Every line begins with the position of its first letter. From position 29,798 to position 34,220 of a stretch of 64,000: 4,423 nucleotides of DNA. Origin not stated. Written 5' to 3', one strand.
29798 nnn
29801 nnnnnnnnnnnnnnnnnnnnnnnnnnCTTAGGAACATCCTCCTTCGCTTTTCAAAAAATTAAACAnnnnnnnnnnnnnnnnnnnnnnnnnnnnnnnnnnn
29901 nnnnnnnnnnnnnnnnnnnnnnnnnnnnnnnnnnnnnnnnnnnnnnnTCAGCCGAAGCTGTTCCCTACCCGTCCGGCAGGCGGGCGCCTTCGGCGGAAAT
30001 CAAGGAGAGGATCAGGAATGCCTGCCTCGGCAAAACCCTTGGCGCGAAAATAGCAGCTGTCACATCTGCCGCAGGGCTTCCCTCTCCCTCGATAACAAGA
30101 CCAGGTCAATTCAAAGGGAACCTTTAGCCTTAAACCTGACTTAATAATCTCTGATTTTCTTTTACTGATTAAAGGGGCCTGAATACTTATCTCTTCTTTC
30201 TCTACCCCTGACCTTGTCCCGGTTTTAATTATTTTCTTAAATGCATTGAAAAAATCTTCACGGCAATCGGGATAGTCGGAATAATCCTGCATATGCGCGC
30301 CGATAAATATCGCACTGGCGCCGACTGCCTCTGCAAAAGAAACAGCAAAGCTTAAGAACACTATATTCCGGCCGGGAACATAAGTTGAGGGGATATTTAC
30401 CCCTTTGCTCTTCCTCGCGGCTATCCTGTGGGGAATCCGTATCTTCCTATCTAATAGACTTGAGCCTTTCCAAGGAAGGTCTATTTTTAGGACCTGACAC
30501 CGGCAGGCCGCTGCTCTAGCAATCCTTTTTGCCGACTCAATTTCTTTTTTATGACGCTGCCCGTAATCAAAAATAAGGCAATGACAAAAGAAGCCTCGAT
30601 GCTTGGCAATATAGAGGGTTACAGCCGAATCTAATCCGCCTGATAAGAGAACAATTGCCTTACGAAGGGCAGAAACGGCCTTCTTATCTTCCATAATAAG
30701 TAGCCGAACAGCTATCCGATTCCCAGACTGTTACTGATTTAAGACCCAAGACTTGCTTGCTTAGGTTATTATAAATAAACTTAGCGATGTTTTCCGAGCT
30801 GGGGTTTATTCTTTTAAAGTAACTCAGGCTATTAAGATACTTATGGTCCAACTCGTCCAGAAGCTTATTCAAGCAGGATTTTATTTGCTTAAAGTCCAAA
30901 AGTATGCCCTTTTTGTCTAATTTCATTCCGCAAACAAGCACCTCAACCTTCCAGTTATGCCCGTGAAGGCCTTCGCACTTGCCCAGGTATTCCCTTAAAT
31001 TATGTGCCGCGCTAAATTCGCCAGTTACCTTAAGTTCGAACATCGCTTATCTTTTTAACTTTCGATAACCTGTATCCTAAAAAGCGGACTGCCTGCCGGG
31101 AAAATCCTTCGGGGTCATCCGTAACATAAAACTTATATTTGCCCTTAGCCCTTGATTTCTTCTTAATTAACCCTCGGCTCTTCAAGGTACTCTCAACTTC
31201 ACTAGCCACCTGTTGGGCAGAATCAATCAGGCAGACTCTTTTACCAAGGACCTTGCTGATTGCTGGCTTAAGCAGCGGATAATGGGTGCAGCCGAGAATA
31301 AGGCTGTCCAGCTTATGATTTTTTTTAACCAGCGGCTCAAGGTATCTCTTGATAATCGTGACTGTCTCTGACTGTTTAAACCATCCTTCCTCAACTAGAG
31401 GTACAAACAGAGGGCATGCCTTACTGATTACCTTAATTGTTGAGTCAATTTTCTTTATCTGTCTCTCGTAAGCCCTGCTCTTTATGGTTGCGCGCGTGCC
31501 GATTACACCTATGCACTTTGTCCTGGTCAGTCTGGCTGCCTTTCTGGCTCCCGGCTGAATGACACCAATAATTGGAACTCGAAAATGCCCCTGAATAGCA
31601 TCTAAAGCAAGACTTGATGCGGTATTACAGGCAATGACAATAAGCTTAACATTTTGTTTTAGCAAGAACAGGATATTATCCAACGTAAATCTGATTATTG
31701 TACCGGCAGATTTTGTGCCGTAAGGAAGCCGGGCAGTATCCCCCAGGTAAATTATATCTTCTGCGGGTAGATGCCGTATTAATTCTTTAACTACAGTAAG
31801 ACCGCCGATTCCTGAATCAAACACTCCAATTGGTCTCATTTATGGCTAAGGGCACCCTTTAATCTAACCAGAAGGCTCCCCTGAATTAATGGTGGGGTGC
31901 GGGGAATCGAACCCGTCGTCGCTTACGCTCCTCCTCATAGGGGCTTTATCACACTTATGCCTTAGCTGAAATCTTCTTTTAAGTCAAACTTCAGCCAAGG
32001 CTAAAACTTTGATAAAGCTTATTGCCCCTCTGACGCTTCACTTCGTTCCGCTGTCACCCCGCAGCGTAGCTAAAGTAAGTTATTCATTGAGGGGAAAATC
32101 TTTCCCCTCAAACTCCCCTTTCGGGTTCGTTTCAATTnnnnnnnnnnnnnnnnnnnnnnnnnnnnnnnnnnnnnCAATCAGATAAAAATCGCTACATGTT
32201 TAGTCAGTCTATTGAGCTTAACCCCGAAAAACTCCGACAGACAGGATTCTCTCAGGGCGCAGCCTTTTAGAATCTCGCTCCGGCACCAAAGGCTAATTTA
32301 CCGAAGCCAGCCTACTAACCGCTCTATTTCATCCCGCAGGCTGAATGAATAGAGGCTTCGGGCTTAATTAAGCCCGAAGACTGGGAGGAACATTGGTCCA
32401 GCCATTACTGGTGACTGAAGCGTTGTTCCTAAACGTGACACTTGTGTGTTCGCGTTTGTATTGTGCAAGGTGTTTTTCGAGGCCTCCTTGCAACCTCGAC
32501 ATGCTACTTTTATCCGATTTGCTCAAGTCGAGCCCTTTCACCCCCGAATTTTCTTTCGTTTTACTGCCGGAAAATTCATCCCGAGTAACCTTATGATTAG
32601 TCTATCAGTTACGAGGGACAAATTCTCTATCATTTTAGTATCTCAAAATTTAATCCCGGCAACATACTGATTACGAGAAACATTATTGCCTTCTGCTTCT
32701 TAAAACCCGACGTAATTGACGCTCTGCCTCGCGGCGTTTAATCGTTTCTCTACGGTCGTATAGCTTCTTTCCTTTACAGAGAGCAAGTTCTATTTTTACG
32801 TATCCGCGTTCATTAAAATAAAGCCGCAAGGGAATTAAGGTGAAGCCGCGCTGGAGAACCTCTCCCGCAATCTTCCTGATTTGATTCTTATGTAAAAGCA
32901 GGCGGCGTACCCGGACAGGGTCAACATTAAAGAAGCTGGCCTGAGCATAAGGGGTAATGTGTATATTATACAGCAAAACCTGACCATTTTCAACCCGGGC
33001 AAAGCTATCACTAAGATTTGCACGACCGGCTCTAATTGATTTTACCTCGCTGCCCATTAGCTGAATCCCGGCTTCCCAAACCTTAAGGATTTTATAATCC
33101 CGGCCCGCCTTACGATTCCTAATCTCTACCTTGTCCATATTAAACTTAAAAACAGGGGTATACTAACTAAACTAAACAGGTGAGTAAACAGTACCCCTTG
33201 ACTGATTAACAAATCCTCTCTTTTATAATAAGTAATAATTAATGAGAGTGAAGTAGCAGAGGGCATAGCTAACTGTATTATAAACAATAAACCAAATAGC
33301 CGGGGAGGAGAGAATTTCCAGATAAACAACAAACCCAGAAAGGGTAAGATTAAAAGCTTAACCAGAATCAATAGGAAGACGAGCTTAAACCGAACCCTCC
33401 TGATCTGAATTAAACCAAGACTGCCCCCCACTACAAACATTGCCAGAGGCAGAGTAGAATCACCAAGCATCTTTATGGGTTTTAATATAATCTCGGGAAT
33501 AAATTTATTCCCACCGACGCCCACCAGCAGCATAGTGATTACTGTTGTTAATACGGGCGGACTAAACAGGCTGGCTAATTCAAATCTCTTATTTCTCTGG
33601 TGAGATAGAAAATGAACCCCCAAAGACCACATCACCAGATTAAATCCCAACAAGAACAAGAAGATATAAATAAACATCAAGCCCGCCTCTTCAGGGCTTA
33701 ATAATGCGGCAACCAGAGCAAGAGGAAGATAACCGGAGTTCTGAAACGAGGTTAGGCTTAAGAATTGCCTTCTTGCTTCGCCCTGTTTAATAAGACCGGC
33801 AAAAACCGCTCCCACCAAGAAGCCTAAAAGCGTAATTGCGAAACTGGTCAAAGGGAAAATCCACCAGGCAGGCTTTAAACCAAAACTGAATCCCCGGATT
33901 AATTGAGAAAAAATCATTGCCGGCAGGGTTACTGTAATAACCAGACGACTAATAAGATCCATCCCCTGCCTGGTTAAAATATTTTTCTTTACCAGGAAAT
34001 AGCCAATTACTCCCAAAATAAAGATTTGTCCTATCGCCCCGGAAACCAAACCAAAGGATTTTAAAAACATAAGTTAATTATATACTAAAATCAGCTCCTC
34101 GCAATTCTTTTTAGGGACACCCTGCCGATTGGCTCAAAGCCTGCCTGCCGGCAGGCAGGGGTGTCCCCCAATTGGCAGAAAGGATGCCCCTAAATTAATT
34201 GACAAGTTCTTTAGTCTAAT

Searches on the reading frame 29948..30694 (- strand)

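Call 11: search_protein_families(library=pfam, proteins=[window:29948-30694:-])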
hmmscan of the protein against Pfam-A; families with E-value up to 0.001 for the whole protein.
window:29948-30694:- (248 aa): 3 families
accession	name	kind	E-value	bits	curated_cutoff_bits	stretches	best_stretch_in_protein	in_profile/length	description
PF06508.19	QueC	-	4.8e-71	239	22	1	12-224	1-209/210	Queuosine biosynthesis protein QueC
PF02568.20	ThiI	-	4.9e-07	30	20.5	1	12-62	5-56/197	Thiamine biosynthesis protein (ThiI)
PF01171.26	ATP_bind_3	-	0.00066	19.9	27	0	13-85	2-69/182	PP-loop family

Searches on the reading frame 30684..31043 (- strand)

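Call 11: search_protein_families(library=pfam, proteins=[window:30684-31043:-])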
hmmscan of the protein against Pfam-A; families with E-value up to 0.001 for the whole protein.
window:30684-31043:- (119 aa): 1 family
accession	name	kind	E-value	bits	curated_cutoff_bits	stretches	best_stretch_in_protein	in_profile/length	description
PF01242.24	PTPS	-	1.5e-38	131.9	22.4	1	4-118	2-120/121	6-pyruvoyl tetrahydropterin synthase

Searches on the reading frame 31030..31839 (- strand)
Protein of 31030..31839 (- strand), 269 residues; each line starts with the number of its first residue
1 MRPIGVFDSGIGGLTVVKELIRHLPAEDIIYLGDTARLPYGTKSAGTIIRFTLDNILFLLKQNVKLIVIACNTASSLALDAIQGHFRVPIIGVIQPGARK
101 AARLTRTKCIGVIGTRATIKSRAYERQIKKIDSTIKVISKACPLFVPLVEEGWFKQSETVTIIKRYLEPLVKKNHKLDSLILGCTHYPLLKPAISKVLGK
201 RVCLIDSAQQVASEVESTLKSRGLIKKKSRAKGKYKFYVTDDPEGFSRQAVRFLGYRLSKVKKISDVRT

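Call 11: search_protein_families(library=pfam, proteins=[window:31030-31839:-])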
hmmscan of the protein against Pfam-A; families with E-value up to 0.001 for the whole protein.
window:31030-31839:- (269 aa): 1 family
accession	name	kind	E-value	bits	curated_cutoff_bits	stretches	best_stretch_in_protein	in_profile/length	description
PF01177.27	Asp_Glu_race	-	4e-24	86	31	1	14-211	10-207/211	Asp/Glu/Hydantoin racemase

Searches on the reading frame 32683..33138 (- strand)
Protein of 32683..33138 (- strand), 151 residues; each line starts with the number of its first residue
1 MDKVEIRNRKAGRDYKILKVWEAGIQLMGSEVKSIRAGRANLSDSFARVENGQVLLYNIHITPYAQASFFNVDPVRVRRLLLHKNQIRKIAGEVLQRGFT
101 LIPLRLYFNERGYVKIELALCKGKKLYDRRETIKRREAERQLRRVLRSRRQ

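Call 59: search_protein_families(library=pfam, proteins=[window:32683-33138:-])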
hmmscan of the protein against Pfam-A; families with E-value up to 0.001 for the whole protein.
window:32683-33138:- (151 aa): 1 family
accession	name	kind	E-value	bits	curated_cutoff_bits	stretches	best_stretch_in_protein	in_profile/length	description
PF01668.23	SmpB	-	1.4e-56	190.8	27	1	6-147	2-142/143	SmpB protein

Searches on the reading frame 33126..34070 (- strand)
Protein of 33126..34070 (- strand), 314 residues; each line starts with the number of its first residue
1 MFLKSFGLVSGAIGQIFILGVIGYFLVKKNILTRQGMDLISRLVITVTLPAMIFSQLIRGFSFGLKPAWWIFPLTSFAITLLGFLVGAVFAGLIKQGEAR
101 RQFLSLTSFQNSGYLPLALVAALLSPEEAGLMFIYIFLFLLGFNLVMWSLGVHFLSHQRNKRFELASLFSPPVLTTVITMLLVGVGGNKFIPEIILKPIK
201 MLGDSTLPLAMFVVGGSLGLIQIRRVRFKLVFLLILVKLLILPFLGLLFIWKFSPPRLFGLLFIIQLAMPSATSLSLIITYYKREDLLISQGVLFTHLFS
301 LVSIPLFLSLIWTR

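Call 59: search_protein_families(library=pfam, proteins=[window:33126-34070:-])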
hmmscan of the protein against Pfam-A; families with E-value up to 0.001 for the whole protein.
window:33126-34070:- (314 aa): 1 family
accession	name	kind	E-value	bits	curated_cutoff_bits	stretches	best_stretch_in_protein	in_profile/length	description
PF03547.23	Mem_trans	-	1.9e-36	125.8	25.7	2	9-158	2-150/343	Membrane transport protein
